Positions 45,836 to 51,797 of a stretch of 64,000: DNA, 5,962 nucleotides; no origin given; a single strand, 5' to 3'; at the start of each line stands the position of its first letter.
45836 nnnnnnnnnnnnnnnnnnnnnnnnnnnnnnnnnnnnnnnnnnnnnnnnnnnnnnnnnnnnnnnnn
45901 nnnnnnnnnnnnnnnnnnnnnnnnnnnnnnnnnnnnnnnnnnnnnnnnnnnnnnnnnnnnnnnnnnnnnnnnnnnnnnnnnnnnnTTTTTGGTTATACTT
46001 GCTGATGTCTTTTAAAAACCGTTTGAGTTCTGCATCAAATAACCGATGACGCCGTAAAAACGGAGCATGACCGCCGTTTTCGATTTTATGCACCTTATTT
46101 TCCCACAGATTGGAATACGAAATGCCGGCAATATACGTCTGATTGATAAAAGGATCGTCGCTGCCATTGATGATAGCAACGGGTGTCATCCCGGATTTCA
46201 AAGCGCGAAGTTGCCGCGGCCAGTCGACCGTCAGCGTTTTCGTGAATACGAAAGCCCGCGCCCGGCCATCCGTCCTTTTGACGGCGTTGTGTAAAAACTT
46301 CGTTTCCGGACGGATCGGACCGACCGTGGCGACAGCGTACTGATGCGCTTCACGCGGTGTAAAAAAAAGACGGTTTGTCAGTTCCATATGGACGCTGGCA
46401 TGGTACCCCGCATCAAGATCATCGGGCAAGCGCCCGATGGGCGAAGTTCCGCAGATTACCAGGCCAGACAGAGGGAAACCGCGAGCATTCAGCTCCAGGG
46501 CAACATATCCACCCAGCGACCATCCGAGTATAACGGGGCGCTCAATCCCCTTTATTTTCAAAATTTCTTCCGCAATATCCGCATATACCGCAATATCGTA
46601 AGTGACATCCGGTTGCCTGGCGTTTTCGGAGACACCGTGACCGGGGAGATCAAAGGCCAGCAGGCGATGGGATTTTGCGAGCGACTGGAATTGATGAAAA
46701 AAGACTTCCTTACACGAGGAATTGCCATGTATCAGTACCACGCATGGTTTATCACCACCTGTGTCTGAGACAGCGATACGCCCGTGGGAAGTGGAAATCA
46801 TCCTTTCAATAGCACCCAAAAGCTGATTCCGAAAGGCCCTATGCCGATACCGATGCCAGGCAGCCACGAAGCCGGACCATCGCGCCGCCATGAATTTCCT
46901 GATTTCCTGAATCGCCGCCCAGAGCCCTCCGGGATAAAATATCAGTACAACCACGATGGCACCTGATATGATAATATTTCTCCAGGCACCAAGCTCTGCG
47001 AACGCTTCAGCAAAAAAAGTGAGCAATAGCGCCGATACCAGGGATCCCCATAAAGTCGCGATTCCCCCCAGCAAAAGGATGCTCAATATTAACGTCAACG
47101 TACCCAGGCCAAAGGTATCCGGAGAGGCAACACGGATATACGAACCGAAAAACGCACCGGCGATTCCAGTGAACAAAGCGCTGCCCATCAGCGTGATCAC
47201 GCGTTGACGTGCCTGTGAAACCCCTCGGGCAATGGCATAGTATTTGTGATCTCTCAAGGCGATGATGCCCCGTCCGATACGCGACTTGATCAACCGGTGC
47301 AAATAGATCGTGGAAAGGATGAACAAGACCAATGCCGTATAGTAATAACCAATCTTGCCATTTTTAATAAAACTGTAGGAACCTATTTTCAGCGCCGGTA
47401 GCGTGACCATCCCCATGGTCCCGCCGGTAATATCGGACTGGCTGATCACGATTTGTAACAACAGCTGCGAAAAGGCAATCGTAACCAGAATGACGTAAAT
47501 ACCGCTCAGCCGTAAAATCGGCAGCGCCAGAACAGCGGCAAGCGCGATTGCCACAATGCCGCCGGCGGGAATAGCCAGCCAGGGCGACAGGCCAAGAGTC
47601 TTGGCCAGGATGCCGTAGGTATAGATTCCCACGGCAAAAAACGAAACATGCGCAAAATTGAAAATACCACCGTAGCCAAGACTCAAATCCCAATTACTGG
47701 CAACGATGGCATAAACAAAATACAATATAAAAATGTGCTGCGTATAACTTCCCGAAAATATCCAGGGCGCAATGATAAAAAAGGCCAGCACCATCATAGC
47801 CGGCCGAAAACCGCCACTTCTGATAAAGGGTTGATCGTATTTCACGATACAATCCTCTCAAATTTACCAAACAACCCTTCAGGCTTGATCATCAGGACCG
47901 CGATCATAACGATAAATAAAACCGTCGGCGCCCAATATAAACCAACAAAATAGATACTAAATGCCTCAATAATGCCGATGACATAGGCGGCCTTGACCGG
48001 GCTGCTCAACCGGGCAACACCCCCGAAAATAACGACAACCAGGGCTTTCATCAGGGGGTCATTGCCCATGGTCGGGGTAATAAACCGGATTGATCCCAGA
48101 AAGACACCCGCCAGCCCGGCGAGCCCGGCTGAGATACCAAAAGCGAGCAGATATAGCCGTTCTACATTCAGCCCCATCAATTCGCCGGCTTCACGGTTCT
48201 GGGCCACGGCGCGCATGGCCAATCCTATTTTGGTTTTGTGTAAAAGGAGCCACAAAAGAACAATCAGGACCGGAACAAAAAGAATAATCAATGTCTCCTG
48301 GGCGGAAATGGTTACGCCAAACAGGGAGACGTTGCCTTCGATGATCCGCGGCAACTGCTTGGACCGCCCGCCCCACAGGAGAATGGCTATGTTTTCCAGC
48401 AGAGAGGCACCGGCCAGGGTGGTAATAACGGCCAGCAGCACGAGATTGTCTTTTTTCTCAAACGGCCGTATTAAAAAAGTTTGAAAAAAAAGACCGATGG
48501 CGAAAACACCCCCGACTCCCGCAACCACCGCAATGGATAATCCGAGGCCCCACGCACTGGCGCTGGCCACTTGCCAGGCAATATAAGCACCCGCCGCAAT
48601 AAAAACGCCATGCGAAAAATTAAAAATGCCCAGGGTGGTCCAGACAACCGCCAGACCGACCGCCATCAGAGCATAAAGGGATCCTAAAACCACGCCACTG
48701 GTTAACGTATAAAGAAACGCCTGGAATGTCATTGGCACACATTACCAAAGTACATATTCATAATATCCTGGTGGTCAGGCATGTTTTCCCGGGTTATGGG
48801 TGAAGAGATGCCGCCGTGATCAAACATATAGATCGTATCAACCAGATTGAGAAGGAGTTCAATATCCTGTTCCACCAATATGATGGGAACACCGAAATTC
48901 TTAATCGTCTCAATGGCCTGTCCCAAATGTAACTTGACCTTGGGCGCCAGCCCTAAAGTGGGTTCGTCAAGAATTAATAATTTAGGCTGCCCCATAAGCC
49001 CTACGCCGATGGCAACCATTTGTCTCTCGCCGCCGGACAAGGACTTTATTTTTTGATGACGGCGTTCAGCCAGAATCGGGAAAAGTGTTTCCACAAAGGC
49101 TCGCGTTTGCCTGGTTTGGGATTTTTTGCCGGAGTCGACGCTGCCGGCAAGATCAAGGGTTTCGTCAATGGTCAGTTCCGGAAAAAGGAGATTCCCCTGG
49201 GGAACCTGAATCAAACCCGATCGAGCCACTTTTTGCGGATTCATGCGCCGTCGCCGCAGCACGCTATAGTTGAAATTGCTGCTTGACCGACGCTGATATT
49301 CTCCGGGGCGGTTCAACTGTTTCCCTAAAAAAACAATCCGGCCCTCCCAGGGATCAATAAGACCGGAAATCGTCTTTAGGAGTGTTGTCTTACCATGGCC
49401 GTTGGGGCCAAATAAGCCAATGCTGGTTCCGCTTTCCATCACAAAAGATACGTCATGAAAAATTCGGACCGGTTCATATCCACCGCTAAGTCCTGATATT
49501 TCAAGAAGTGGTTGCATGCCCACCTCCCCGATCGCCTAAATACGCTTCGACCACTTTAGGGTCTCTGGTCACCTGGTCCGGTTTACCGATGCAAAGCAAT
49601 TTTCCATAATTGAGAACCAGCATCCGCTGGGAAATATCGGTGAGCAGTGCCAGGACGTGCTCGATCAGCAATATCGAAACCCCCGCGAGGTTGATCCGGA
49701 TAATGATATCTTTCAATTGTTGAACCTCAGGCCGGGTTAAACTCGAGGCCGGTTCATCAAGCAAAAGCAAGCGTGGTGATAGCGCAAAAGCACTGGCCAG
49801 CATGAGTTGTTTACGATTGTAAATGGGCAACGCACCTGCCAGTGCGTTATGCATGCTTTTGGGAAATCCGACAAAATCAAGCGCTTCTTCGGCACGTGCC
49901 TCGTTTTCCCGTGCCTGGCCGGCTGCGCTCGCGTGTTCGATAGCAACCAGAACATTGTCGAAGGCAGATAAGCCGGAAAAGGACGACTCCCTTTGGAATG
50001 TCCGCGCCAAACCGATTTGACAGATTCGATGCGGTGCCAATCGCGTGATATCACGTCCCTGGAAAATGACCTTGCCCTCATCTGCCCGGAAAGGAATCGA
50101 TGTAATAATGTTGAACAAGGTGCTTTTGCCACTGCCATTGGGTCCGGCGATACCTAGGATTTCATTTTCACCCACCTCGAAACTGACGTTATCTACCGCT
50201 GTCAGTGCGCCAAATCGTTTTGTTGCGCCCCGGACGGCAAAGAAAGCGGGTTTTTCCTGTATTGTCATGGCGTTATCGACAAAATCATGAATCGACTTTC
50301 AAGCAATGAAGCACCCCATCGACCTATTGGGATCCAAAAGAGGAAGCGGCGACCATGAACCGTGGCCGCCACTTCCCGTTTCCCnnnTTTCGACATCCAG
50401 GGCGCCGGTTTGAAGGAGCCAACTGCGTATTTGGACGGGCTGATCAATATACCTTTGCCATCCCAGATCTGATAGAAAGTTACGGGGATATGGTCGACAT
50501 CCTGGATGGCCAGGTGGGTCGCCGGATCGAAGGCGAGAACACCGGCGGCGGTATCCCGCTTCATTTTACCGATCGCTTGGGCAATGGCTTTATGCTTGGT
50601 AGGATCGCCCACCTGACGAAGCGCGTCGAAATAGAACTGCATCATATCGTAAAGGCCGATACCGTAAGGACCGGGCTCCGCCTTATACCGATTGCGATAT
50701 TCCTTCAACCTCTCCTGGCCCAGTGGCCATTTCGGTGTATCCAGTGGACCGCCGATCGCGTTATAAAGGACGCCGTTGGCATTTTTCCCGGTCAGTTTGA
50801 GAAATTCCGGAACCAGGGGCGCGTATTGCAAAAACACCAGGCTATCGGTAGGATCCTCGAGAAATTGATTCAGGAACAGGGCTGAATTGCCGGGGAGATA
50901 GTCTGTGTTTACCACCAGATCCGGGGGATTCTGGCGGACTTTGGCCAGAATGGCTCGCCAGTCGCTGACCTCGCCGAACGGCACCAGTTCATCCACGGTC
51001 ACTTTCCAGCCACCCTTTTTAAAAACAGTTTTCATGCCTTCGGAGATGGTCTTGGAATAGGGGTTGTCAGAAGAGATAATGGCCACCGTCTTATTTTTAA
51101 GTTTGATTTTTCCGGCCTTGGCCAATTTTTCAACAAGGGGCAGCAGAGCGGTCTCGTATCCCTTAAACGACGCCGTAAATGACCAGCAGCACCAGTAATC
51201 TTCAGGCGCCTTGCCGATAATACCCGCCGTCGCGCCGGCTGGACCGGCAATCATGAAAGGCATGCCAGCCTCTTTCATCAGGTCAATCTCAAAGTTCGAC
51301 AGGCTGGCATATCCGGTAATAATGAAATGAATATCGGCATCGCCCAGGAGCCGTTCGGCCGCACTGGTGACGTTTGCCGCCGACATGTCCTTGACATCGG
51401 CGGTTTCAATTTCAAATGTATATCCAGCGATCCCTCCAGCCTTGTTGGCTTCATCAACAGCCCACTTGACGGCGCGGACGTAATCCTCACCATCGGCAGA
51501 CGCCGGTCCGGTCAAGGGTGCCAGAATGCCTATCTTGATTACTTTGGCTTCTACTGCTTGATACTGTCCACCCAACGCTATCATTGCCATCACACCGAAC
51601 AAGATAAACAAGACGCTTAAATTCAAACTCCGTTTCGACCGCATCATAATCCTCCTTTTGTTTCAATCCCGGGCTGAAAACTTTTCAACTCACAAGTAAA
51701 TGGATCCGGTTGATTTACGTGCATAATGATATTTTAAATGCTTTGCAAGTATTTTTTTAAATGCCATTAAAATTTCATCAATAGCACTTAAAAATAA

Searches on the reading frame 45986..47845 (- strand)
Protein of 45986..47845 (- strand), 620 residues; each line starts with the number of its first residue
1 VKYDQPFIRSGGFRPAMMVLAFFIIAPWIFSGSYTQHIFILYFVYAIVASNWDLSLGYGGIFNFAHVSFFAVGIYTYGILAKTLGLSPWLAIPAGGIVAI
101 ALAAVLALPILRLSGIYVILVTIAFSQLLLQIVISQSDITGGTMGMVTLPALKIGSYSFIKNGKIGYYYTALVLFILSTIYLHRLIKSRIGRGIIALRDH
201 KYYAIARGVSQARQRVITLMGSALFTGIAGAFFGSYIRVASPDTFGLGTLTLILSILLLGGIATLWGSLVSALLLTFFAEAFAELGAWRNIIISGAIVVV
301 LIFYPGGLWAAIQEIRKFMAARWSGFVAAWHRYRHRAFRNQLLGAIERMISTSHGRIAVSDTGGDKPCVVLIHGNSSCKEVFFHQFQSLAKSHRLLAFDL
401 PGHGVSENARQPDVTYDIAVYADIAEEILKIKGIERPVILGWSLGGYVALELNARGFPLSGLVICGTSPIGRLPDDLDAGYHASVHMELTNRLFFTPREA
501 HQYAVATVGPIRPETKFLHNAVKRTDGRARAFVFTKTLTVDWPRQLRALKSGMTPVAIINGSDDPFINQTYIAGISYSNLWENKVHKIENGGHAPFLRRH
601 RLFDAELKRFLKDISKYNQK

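Call 59: search_protein_families(library=pfam, proteins=[window:45986-47845:-], max_evalue=0.0001)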
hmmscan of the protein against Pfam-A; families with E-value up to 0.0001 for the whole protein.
window:45986-47845:- (620 aa): 4 families
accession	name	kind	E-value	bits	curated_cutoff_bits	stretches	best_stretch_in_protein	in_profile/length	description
PF02653.21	BPD_transp_2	-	1.9e-31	109.6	26.8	1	38-300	5-268/269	Branched-chain amino acid transport system / permease component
PF12697.13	Abhydrolase_6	-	3.5e-22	80.6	26.3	1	369-605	1-217/217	Alpha/beta hydrolase family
PF00561.26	Abhydrolase_1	-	1.4e-19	71.2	25.8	1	367-597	1-242/245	alpha/beta hydrolase fold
PF12146.15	Hydrolase_4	-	1.5e-06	28.2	27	1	367-499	5-139/239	Serine aminopeptidase, S33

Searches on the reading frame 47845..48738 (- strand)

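Call 59: search_protein_families(library=pfam, proteins=[window:47845-48738:-], max_evalue=0.0001)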
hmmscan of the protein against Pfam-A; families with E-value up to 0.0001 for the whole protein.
window:47845-48738:- (298 aa): 2 families
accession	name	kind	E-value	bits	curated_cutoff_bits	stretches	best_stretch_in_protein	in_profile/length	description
PF02653.21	BPD_transp_2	-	1.9e-36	126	26.8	1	13-282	3-269/269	Branched-chain amino acid transport system / permease component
PF01032.23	FecCD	-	5.8e-06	26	26.5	1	48-220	80-244/311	FecCD transport family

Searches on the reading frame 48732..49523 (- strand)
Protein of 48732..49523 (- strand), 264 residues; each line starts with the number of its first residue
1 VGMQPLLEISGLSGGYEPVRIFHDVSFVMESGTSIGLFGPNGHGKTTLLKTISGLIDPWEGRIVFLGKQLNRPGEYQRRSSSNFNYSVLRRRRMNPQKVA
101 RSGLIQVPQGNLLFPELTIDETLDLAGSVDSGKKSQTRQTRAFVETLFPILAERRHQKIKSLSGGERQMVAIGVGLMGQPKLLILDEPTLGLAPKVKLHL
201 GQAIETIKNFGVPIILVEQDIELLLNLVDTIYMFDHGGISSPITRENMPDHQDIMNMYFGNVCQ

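Call 59: search_protein_families(library=pfam, proteins=[window:48732-49523:-], max_evalue=0.0001)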
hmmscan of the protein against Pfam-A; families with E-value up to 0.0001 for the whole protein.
window:48732-49523:- (264 aa): 2 families
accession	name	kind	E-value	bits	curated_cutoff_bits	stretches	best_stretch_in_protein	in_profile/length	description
PF00005.33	ABC_tran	-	2.6e-28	99.8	25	1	23-189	2-136/137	ABC transporter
PF13304.12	AAA_21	-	3.3e-07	31.1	27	0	36-95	3-55/304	AAA domain, putative AbiEii toxin, Type IV TA system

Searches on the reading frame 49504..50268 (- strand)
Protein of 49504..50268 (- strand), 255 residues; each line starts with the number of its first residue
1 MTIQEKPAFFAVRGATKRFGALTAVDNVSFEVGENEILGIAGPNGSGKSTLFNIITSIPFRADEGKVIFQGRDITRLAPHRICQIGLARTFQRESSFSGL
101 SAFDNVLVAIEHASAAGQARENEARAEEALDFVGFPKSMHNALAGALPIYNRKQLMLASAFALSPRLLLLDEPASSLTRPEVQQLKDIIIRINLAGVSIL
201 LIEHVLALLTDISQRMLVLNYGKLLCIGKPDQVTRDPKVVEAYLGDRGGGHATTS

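Call 59: search_protein_families(library=pfam, proteins=[window:49504-50268:-], max_evalue=0.0001)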
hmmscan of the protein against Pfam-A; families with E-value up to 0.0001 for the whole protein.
window:49504-50268:- (255 aa): 3 families
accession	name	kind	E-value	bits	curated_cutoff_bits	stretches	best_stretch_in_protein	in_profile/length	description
PF00005.33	ABC_tran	-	1.3e-22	81.3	25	1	26-174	2-136/137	ABC transporter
PF12399.14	BCA_ABC_TP_C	-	2.7e-08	33.7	25.5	1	224-246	2-24/27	Branched-chain amino acid ATP-binding cassette transporter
PF13304.12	AAA_21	-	1.8e-05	25.4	27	0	38-58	2-22/304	AAA domain, putative AbiEii toxin, Type IV TA system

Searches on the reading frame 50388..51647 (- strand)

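Call 59: search_protein_families(library=pfam, proteins=[window:50388-51647:-], max_evalue=0.0001)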
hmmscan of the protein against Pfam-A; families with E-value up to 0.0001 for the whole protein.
window:50388-51647:- (420 aa): 2 families
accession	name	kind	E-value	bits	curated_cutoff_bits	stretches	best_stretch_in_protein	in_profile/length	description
PF13458.12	Peripla_BP_6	-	4.6e-41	142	31.7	1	37-384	2-333/343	Periplasmic binding protein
PF13433.12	Peripla_BP_5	-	4.8e-18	65.8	27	2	37-118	1-81/363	Periplasmic binding protein domain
